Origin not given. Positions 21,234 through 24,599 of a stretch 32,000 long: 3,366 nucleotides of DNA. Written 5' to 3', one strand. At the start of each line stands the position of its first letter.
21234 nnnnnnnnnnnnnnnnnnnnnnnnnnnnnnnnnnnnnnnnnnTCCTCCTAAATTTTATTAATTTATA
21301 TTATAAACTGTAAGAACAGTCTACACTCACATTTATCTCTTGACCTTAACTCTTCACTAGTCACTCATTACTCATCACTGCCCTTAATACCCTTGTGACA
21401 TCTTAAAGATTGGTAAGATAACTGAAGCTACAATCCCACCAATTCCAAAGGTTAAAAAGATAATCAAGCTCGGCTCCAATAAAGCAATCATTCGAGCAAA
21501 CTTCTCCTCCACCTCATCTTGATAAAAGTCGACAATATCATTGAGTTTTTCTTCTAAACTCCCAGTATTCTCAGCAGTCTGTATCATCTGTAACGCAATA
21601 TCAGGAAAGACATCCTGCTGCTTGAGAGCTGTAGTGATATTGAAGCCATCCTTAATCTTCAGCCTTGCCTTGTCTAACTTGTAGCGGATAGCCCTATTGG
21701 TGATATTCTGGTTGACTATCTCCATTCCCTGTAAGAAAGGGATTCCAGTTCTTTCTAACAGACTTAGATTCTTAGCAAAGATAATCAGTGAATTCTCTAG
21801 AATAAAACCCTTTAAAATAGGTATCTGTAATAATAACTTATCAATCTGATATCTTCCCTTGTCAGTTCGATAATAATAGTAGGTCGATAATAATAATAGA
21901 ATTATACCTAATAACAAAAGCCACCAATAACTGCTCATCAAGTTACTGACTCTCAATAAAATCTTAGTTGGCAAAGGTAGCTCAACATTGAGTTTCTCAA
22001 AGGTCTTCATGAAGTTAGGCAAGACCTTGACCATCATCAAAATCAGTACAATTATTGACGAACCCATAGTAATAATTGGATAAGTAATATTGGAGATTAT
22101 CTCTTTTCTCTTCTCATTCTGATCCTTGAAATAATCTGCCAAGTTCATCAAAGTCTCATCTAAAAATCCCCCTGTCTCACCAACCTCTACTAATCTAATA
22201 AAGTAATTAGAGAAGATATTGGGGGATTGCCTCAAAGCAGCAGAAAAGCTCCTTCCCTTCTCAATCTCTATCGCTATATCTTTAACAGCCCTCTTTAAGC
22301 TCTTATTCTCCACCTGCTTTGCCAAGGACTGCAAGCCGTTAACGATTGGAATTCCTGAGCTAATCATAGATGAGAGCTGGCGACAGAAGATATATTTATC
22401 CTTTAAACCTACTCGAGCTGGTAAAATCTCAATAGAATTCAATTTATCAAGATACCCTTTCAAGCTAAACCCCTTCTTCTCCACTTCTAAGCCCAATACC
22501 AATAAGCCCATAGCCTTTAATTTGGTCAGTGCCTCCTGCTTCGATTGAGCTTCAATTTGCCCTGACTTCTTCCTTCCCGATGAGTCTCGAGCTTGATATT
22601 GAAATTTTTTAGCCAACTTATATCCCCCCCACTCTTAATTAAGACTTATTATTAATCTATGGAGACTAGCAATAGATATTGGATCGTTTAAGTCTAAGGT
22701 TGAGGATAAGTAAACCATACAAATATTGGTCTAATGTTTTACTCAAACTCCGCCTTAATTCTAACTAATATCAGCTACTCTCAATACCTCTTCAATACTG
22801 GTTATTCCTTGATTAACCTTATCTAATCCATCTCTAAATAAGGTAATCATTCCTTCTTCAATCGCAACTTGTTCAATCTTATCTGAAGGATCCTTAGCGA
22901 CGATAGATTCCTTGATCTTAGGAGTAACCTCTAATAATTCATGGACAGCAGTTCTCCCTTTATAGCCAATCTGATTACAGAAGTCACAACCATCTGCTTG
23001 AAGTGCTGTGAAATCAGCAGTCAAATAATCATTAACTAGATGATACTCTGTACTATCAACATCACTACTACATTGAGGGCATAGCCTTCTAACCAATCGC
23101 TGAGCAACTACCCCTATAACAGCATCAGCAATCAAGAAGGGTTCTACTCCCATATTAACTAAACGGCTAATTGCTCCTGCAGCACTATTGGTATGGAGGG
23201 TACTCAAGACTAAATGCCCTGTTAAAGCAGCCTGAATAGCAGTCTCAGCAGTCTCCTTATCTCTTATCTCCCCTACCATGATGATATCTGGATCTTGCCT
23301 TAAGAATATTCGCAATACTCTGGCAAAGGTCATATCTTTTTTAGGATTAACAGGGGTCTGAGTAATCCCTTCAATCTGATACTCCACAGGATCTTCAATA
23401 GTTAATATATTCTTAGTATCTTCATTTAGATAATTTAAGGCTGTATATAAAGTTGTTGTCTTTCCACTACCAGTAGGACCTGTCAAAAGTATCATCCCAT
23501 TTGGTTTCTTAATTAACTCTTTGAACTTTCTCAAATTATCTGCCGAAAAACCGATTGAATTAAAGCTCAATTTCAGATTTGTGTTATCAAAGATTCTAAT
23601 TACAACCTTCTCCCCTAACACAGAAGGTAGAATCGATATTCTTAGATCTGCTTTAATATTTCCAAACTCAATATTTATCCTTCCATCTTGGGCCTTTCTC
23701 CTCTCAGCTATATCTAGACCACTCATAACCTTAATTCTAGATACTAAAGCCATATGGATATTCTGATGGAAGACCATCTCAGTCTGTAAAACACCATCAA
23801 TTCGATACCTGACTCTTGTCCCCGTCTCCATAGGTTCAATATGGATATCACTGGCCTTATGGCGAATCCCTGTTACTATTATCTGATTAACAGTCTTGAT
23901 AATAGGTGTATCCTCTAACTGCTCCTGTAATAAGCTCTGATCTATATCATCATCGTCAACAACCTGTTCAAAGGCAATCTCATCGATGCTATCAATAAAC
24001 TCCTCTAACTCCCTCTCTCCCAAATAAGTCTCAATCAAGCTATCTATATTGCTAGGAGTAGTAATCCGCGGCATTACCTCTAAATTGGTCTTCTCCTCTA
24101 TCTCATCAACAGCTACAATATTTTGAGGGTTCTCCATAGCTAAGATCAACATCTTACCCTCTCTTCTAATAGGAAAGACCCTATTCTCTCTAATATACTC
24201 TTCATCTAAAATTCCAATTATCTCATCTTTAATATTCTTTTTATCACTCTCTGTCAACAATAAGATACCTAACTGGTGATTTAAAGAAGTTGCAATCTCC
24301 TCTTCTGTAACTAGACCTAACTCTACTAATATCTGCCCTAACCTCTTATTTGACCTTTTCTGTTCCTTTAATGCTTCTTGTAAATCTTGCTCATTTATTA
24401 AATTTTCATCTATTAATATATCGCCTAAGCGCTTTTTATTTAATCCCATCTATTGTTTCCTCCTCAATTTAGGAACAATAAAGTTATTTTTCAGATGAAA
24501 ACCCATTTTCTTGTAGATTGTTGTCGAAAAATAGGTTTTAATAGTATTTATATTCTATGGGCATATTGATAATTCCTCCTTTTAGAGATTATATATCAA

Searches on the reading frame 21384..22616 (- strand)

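Call 7: search_protein_families(library=pfam, proteins=[window:21384-22616:-], max_evalue=0.01)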
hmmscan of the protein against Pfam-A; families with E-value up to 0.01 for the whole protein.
window:21384-22616:- (410 aa): 2 families
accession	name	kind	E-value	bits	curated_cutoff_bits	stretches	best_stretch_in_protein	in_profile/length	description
PF00482.28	T2SSF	-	1.1e-57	193.9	25.2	2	77-200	1-125/125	Type II secretion system (T2SS), protein F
PF19592.4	DUF6097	-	0.0036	17.9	27.5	1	181-263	62-144/152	Family of unknown function (DUF6097)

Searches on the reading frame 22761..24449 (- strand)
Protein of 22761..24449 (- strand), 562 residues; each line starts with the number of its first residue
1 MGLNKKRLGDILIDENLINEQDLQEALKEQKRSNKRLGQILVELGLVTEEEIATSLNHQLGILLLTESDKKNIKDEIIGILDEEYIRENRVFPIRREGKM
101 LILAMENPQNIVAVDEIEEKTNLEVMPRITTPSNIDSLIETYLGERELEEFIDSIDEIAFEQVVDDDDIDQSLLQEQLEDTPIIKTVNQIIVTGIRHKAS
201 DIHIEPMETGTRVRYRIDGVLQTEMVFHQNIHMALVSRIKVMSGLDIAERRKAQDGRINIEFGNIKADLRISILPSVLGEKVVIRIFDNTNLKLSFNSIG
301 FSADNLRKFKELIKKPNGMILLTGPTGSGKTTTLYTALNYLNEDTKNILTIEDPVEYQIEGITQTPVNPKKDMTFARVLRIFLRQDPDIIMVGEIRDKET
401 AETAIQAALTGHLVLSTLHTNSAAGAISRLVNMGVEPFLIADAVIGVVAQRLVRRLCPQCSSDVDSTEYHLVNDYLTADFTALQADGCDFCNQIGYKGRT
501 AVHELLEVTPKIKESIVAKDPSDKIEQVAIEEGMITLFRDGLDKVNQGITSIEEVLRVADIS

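Call 7: search_protein_families(library=pfam, proteins=[window:22761-24449:-], max_evalue=0.01)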
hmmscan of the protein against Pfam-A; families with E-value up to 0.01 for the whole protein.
window:22761-24449:- (562 aa): 13 families
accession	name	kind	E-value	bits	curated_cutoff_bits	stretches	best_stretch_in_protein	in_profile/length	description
PF00437.27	T2SSE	-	7.4e-139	462.9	24.9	1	177-557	2-370/370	Type II/IV secretion system protein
PF05157.20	MshEN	-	2.1e-14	53.7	23.1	1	71-146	11-87/90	MshEN domain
PF13401.12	AAA_22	-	0.00012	22.8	27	1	316-358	4-33/130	AAA domain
PF20720.3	nSTAND3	-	0.00017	21.8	27.2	1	306-356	7-56/155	Novel STAND NTPase 3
PF25199.1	nSTAND_NTPase5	-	0.00038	20.7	34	1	314-357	38-82/145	Novel STAND NTPase 5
PF13173.12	AAA_14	-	0.00044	20.7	27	1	318-429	3-105/129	AAA domain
PF13191.12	AAA_16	-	0.00048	21.1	32.6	1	316-367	24-66/167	AAA ATPase domain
PF04851.21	ResIII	-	0.0018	18.7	22.5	1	306-351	12-59/164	Type III restriction enzyme, res subunit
PF01637.24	ATPase_2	-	0.0022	18.3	33.2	1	306-444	8-119/225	ATPase domain predominantly from Archaea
PF13555.12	AAA_29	-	0.0022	18.1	27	1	315-334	20-39/61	P-loop containing region of AAA domain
PF13604.12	AAA_30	-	0.0028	17.9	27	1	309-348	10-49/191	AAA domain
PF12775.13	AAA_7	-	0.0056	16.7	25.8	0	313-351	29-67/181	P-loop containing dynein motor region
PF13245.12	AAA_19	-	0.0082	16.8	25.1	0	316-345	10-39/134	AAA domain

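Call 50: find_related_loci(query=window:22761-24449:-, collection=genome_contigs, flank=10000)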
Query window:22761-24449:- (562 aa) in genome_contigs; peptide patterns used: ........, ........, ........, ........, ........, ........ (x = any residue, [..] = any of these).
600 stretches matched a pattern (row limit reached: there are more); 598 encode a relative of the query (tblastn E <= 1e-3); the best 80 are kept; 80 distinct loci.
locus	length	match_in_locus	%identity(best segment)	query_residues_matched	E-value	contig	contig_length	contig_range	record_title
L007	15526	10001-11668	47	4-559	1e-154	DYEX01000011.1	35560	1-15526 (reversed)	MAG TPA_asm: Desulfovirgula sp. isolate Tomsk_3_55_126 Tomsk_k141_3230, whole genome shotgun sequence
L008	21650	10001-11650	46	6-559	2e-153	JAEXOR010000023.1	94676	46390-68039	MAG: Bacillota bacterium isolate OH_HBrB_152 k127_1273030, whole genome shotgun sequence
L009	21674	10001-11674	45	7-558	6e-150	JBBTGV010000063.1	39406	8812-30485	MAG: Deltaproteobacteria bacterium isolate H32-bin094_1 H32_bin094_1_000000000063, whole genome shotgun sequence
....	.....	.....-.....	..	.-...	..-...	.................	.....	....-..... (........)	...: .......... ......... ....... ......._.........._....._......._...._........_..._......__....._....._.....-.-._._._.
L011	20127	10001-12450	44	1-558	2e-149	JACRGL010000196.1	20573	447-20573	MAG: Candidatus Methylomirabilota bacterium isolate NC_groundwater_1750_Pr3_B-0.1um_56_10 SR-2_scaffold_141_4120373, who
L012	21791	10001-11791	43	2-558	3e-148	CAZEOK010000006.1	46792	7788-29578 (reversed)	MAG TPA_asm: uncultured bacterium isolate binchicken_co232_174 genome assembly, contig: NODE_1203_length_46792_cov_5.946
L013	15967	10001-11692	44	7-559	3e-147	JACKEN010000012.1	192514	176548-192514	MAG: Deltaproteobacteria bacterium isolate HK-STAS-MYXO-34 HK-STAS-MYXO-34_12, whole genome shotgun sequence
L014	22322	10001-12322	43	2-558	3e-146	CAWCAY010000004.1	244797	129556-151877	MAG: uncultured bacterium isolate MFD03899.bin.2.190 genome assembly, contig: contig_26419, whole genome shotgun sequenc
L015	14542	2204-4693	43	7-559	3e-146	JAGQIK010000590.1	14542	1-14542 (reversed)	MAG: Myxococcales bacterium isolate HKST-UBA02 k127_3152251, whole genome shotgun sequence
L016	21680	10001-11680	44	7-558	6e-146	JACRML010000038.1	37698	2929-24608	MAG: Deltaproteobacteria bacterium isolate NC_groundwater_1906_Pr3_S2p5_42_12 SR2-18-S2p5_coassembly_scaffold_128311, wh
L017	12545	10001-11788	43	3-558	8e-145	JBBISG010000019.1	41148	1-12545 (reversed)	MAG: Nitrospirota bacterium isolate BQF270218_bin_368 NODE_716_length_41148_cov_3.28529, whole genome shotgun sequence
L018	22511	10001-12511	43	7-556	2e-144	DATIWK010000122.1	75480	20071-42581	MAG TPA_asm: Anaeromyxobacteraceae bacterium isolate SMAG_U15221 k141_2607416, whole genome shotgun sequence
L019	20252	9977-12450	43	3-558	1e-144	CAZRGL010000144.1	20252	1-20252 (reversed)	MAG TPA_asm: uncultured Polyangiaceae bacterium isolate binchicken_co141_45 genome assembly, contig: NODE_11616_length_2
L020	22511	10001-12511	44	7-558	2e-144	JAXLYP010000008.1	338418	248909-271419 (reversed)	MAG: Polyangiaceae bacterium isolate STL-MYX16 C3.166.fa-8, whole genome shotgun sequence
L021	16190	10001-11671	44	6-558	2e-143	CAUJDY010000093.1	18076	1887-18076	MAG: Bdellovibrionota bacterium isolate KLAP26 genome assembly, contig: KLAP26_799126, whole genome shotgun sequence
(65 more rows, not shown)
